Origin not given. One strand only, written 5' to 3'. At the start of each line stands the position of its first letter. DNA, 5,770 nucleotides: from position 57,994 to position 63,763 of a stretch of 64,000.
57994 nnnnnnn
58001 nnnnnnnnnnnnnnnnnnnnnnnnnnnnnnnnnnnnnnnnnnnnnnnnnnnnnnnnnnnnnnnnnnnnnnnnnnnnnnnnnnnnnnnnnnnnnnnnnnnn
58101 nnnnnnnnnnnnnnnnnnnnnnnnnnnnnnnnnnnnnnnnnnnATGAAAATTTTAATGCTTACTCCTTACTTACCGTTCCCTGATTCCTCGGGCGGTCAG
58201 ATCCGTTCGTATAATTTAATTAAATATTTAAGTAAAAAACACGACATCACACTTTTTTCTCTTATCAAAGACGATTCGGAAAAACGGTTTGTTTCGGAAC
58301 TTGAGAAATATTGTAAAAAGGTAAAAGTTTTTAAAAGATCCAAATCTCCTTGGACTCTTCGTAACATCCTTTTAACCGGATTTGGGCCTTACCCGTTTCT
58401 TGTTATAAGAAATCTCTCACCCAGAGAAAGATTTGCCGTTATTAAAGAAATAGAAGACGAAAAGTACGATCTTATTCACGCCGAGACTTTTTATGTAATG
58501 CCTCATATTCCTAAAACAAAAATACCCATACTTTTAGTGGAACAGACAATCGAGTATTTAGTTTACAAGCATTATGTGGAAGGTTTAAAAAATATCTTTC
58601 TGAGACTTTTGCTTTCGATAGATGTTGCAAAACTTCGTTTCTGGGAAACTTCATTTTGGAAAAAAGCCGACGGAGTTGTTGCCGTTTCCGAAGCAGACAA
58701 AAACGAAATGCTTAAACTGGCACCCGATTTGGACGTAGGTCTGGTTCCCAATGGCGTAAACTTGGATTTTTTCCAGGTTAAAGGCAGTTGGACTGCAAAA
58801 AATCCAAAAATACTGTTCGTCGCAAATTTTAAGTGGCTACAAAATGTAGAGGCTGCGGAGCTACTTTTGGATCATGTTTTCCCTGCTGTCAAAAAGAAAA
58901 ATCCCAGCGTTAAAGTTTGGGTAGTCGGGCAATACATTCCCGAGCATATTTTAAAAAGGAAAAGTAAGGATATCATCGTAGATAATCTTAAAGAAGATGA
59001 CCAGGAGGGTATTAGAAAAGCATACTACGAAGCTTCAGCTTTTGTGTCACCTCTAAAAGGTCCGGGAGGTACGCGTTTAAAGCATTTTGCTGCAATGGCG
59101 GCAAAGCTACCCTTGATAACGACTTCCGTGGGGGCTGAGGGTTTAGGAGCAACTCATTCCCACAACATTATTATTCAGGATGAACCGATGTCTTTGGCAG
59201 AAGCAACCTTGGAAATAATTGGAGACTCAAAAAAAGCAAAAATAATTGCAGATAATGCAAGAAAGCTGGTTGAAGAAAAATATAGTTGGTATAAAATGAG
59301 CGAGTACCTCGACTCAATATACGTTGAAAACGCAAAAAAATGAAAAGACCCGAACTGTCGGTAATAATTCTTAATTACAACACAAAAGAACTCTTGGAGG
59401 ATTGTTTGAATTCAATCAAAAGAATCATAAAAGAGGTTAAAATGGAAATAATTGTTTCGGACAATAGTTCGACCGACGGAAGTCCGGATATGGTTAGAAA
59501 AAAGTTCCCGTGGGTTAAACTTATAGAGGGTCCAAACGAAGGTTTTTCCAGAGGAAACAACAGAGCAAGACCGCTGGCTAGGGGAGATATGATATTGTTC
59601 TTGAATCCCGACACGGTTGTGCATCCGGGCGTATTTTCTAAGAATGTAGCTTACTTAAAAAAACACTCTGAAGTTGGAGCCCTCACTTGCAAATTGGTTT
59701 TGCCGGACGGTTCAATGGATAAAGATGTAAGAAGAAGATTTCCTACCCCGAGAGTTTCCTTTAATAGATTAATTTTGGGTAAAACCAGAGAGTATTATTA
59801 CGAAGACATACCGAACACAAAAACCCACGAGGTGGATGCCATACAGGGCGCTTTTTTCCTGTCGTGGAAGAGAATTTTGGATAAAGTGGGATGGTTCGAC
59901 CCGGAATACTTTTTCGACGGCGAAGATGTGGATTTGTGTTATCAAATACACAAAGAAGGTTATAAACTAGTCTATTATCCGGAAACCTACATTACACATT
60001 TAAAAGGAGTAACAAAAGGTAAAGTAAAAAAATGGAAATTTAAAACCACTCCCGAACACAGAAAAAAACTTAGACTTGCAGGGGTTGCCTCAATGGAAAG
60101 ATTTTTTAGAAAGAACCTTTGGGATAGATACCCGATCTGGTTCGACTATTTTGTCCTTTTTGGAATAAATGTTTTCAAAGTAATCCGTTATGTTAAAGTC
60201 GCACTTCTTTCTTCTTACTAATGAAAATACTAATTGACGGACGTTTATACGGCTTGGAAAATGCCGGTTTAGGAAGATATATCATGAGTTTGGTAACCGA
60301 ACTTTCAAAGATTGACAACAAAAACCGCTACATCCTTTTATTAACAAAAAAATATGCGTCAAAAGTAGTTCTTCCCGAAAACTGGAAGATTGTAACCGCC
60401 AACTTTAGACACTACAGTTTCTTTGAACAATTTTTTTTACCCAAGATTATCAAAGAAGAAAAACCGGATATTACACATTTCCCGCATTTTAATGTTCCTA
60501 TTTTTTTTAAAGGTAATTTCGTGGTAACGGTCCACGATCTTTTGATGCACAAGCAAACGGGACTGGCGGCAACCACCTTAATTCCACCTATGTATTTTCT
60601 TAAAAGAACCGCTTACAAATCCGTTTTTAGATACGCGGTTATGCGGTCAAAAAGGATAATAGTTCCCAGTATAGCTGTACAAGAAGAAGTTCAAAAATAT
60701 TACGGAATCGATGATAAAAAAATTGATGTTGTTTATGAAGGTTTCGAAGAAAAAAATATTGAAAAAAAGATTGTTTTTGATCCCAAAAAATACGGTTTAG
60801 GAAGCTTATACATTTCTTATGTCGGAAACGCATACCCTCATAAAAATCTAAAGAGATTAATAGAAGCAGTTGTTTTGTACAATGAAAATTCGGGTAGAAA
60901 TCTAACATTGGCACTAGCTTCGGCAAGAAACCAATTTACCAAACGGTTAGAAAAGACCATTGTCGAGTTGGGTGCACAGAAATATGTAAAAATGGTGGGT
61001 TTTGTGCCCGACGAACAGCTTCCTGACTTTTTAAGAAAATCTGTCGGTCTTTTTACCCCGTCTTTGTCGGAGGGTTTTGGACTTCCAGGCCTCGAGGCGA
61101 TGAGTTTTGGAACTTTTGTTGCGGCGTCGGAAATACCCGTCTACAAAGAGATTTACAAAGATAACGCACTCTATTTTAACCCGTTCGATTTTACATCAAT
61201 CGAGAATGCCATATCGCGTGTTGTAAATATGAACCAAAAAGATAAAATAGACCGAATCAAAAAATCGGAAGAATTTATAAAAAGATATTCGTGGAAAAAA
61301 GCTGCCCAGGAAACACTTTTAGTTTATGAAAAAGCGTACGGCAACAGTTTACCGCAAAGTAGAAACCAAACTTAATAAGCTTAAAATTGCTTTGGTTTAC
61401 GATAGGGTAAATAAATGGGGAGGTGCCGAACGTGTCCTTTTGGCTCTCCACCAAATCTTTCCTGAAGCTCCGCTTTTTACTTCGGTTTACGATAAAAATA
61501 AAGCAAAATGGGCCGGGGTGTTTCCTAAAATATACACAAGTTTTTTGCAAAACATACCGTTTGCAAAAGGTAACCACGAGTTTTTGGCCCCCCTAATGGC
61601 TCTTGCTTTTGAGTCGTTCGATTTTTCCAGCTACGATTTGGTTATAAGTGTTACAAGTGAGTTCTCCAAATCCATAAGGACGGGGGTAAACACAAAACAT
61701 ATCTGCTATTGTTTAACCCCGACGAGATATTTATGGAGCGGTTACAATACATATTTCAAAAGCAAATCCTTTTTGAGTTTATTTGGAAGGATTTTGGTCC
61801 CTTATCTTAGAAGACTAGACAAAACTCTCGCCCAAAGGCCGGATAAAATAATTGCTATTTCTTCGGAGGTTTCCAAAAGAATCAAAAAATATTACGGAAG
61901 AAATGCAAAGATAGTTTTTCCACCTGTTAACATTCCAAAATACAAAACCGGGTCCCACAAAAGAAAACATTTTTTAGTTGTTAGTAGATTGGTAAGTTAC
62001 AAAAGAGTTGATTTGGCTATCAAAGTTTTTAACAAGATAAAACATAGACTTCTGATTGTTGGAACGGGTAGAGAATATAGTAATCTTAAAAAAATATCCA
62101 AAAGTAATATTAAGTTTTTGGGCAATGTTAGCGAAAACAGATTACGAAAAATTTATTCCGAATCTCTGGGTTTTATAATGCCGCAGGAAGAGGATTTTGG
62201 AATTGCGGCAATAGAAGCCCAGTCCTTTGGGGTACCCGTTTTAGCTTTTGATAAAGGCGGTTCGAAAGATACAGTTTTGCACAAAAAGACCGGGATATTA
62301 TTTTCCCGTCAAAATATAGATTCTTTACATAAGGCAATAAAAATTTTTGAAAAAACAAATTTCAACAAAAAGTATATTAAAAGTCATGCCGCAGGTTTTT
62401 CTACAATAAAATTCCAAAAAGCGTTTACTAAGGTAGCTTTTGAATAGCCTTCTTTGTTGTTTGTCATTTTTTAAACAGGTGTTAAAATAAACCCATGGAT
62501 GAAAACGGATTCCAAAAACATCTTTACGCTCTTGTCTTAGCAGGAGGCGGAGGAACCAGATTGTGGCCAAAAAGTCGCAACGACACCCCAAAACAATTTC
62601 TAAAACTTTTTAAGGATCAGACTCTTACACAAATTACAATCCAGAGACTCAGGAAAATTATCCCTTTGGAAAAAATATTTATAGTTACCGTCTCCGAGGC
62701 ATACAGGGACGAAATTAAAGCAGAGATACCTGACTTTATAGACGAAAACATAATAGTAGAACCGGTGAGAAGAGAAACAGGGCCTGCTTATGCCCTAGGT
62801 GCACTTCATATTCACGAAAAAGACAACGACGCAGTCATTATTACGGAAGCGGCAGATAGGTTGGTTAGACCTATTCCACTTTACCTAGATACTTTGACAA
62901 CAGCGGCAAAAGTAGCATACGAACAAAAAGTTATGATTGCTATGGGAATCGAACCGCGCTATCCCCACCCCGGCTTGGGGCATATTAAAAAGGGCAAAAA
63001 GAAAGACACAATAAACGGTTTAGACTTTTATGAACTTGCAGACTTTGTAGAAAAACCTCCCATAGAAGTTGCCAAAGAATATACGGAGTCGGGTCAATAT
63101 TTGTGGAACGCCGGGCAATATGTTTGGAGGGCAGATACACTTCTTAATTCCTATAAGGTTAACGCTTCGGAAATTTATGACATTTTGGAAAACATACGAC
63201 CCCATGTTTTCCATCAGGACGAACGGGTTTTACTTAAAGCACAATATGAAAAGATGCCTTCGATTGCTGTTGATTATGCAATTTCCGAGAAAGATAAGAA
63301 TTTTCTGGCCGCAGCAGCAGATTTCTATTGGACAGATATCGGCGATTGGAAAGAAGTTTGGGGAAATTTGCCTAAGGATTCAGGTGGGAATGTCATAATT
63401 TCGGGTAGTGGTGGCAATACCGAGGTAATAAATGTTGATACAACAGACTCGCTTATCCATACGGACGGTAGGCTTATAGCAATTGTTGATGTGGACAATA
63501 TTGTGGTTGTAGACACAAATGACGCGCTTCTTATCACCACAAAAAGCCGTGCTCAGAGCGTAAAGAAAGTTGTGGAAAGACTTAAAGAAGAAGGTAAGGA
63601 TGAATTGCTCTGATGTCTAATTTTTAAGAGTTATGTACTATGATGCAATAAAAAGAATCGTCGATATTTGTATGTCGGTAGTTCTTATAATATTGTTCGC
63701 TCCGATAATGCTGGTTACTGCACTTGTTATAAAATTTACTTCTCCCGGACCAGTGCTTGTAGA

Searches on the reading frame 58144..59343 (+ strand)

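Call 33: search_protein_families(library=pfam, proteins=[window:58144-59343:+], max_evalue=1)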
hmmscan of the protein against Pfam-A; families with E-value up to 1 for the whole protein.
window:58144-59343:+ (399 aa): 5 families
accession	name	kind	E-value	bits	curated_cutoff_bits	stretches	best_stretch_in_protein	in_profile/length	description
PF13692.12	Glyco_trans_1_4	-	1.7e-17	64.5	27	1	221-361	2-142/142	Glycosyl transferases group 1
PF13439.12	Glyco_transf_4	-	5.4e-14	53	28.5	1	17-208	3-169/170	Glycosyltransferase Family 4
PF00534.26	Glycos_transf_1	-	7e-07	29.4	26.4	1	216-374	11-171/172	Glycosyl transferases group 1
PF13579.12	Glyco_trans_4_4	-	0.021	15.6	29.7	1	97-204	61-158/158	Glycosyl transferase 4-like domain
PF12980.13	DUF3864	-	0.12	13.1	27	1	255-295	38-78/80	Domain of Unknown Function with PDB structure (DUF3864)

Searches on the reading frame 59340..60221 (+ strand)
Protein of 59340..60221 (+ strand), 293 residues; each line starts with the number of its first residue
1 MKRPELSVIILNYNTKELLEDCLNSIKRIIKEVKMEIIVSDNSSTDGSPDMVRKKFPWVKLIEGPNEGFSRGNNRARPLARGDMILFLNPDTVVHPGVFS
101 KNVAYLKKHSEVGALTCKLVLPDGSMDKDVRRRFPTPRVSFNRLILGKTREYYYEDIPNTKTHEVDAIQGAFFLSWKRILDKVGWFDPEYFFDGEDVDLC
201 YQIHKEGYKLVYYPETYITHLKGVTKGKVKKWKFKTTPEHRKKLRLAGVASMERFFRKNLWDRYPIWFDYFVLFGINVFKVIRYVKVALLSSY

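Call 33: search_protein_families(library=pfam, proteins=[window:59340-60221:+], max_evalue=1)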
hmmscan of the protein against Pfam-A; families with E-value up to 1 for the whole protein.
window:59340-60221:+ (293 aa): 6 families
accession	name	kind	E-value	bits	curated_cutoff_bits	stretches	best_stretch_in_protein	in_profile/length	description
PF00535.33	Glycos_transf_2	-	6.8e-20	72.1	23.3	1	7-174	1-158/168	Glycosyl transferase family 2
PF13641.12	Glyco_tranf_2_3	-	3.9e-19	70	27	1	4-225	1-216/230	Glycosyltransferase like family 2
PF13632.12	Glyco_trans_2_3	-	2.7e-07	31.1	27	1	85-225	2-127/198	Glycosyl transferase family group 2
PF13712.12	Glyco_tranf_2_5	-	0.022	14.9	27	1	148-220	119-189/210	Glycosyltransferase like family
PF10111.15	Glyco_tranf_2_2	-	0.047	13.6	27.3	1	7-107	1-107/276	Glycosyltransferase like family 2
PF11397.14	GlcNAc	-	0.16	11.8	21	1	169-252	218-299/352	Glycosyltransferase (GlcNAc)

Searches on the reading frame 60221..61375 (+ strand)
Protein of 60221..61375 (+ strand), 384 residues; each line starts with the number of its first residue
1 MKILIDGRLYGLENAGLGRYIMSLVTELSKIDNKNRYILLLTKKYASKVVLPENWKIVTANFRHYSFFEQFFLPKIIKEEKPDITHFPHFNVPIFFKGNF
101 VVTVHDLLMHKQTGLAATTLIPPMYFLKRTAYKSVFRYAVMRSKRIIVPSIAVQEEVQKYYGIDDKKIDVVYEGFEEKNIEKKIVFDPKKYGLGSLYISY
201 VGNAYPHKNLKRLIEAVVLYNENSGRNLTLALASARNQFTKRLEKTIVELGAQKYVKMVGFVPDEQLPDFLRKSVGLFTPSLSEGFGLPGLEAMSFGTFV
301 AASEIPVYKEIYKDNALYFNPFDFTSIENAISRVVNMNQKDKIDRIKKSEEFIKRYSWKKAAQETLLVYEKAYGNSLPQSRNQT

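Call 46: search_protein_families(library=pfam, proteins=[window:60221-61375:+], max_evalue=0.001)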
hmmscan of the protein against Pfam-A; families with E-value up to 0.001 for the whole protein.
window:60221-61375:+ (384 aa): 4 families
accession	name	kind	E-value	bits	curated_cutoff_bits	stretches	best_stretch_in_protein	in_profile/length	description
PF00534.26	Glycos_transf_1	-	7.7e-24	84.6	26.4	1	194-341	14-160/172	Glycosyl transferases group 1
PF13692.12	Glyco_trans_1_4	-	1.1e-16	61.9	27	1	197-335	3-140/142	Glycosyl transferases group 1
PF13439.12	Glyco_transf_4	-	1.6e-13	51.5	28.5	1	16-175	3-166/170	Glycosyltransferase Family 4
PF20706.3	GT4-conflict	-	1e-05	25.1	26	1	205-298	209-306/385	Family 4 Glycosyltransferase in conflict systems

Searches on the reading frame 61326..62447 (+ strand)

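Call 46: search_protein_families(library=pfam, proteins=[window:61326-62447:+], max_evalue=0.001)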
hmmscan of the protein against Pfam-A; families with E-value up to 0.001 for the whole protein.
window:61326-62447:+ (373 aa): 4 families
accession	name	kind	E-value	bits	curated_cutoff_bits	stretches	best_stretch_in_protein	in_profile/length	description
PF00534.26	Glycos_transf_1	-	4.4e-28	98.4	26.4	1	211-345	13-159/172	Glycosyl transferases group 1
PF13692.12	Glyco_trans_1_4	-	1.2e-21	77.9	27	1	214-339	2-137/142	Glycosyl transferases group 1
PF20706.3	GT4-conflict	-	0.00013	21.5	26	1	165-317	140-320/385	Family 4 Glycosyltransferase in conflict systems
PF13439.12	Glyco_transf_4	-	0.00042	20.8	28.5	0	32-196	2-159/170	Glycosyltransferase Family 4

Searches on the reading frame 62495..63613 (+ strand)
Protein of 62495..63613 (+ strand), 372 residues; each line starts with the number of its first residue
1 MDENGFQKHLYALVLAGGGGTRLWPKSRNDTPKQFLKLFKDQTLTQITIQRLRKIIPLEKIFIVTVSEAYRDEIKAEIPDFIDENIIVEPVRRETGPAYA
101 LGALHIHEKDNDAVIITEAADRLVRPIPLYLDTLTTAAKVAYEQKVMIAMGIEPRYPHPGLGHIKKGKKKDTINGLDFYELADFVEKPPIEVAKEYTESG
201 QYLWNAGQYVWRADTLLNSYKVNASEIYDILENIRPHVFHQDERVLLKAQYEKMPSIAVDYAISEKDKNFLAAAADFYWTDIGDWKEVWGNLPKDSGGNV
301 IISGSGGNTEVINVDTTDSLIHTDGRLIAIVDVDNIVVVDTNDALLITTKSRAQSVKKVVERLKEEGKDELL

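Call 46: search_protein_families(library=pfam, proteins=[window:62495-63613:+], max_evalue=0.001)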
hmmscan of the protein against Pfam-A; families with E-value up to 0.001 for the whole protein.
window:62495-63613:+ (372 aa): 3 families
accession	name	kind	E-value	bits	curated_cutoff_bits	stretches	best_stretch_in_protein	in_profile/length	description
PF00483.29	NTP_transferase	-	3e-31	109.3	21.2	1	12-289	2-236/245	Nucleotidyl transferase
PF22640.1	ManC_GMP_beta-helix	-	5.9e-16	58.6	27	1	310-363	2-55/55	MannoseP isomerase/GMP-like beta-helix domain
PF12804.13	NTP_transf_3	-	1.6e-07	32.1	27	1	12-117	1-92/160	MobA-like NTP transferase domain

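Call 79: search_protein_families(library=ncbifam, proteins=[window:62495-63613:+], max_evalue=0.0001)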
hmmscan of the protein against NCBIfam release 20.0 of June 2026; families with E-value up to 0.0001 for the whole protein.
window:62495-63613:+ (372 aa): 4 families
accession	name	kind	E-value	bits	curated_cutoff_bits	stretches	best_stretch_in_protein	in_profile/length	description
TIGR01479.1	GMP_PMI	equivalog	6.9e-82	275.7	372.95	1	11-370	2-352/467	mannose-1-phosphate guanylyltransferase/mannose-6-phosphate isomerase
NF012004.0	PRK15460.1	equivalog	6.7e-63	213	859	1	7-370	3-362/478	mannose-1-phosphate guanyltransferase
NF001183.0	PRK00155.1-3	subfamily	9.7e-08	31.6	166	1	11-120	3-112/237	D-ribitol-5-phosphate cytidylyltransferase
TIGR03992.1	Arch_glmU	subfamily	3.2e-06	26.3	292.1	1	11-117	2-103/393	bifunctional sugar-1-phosphate nucleotidylyltransferase/acetyltransferase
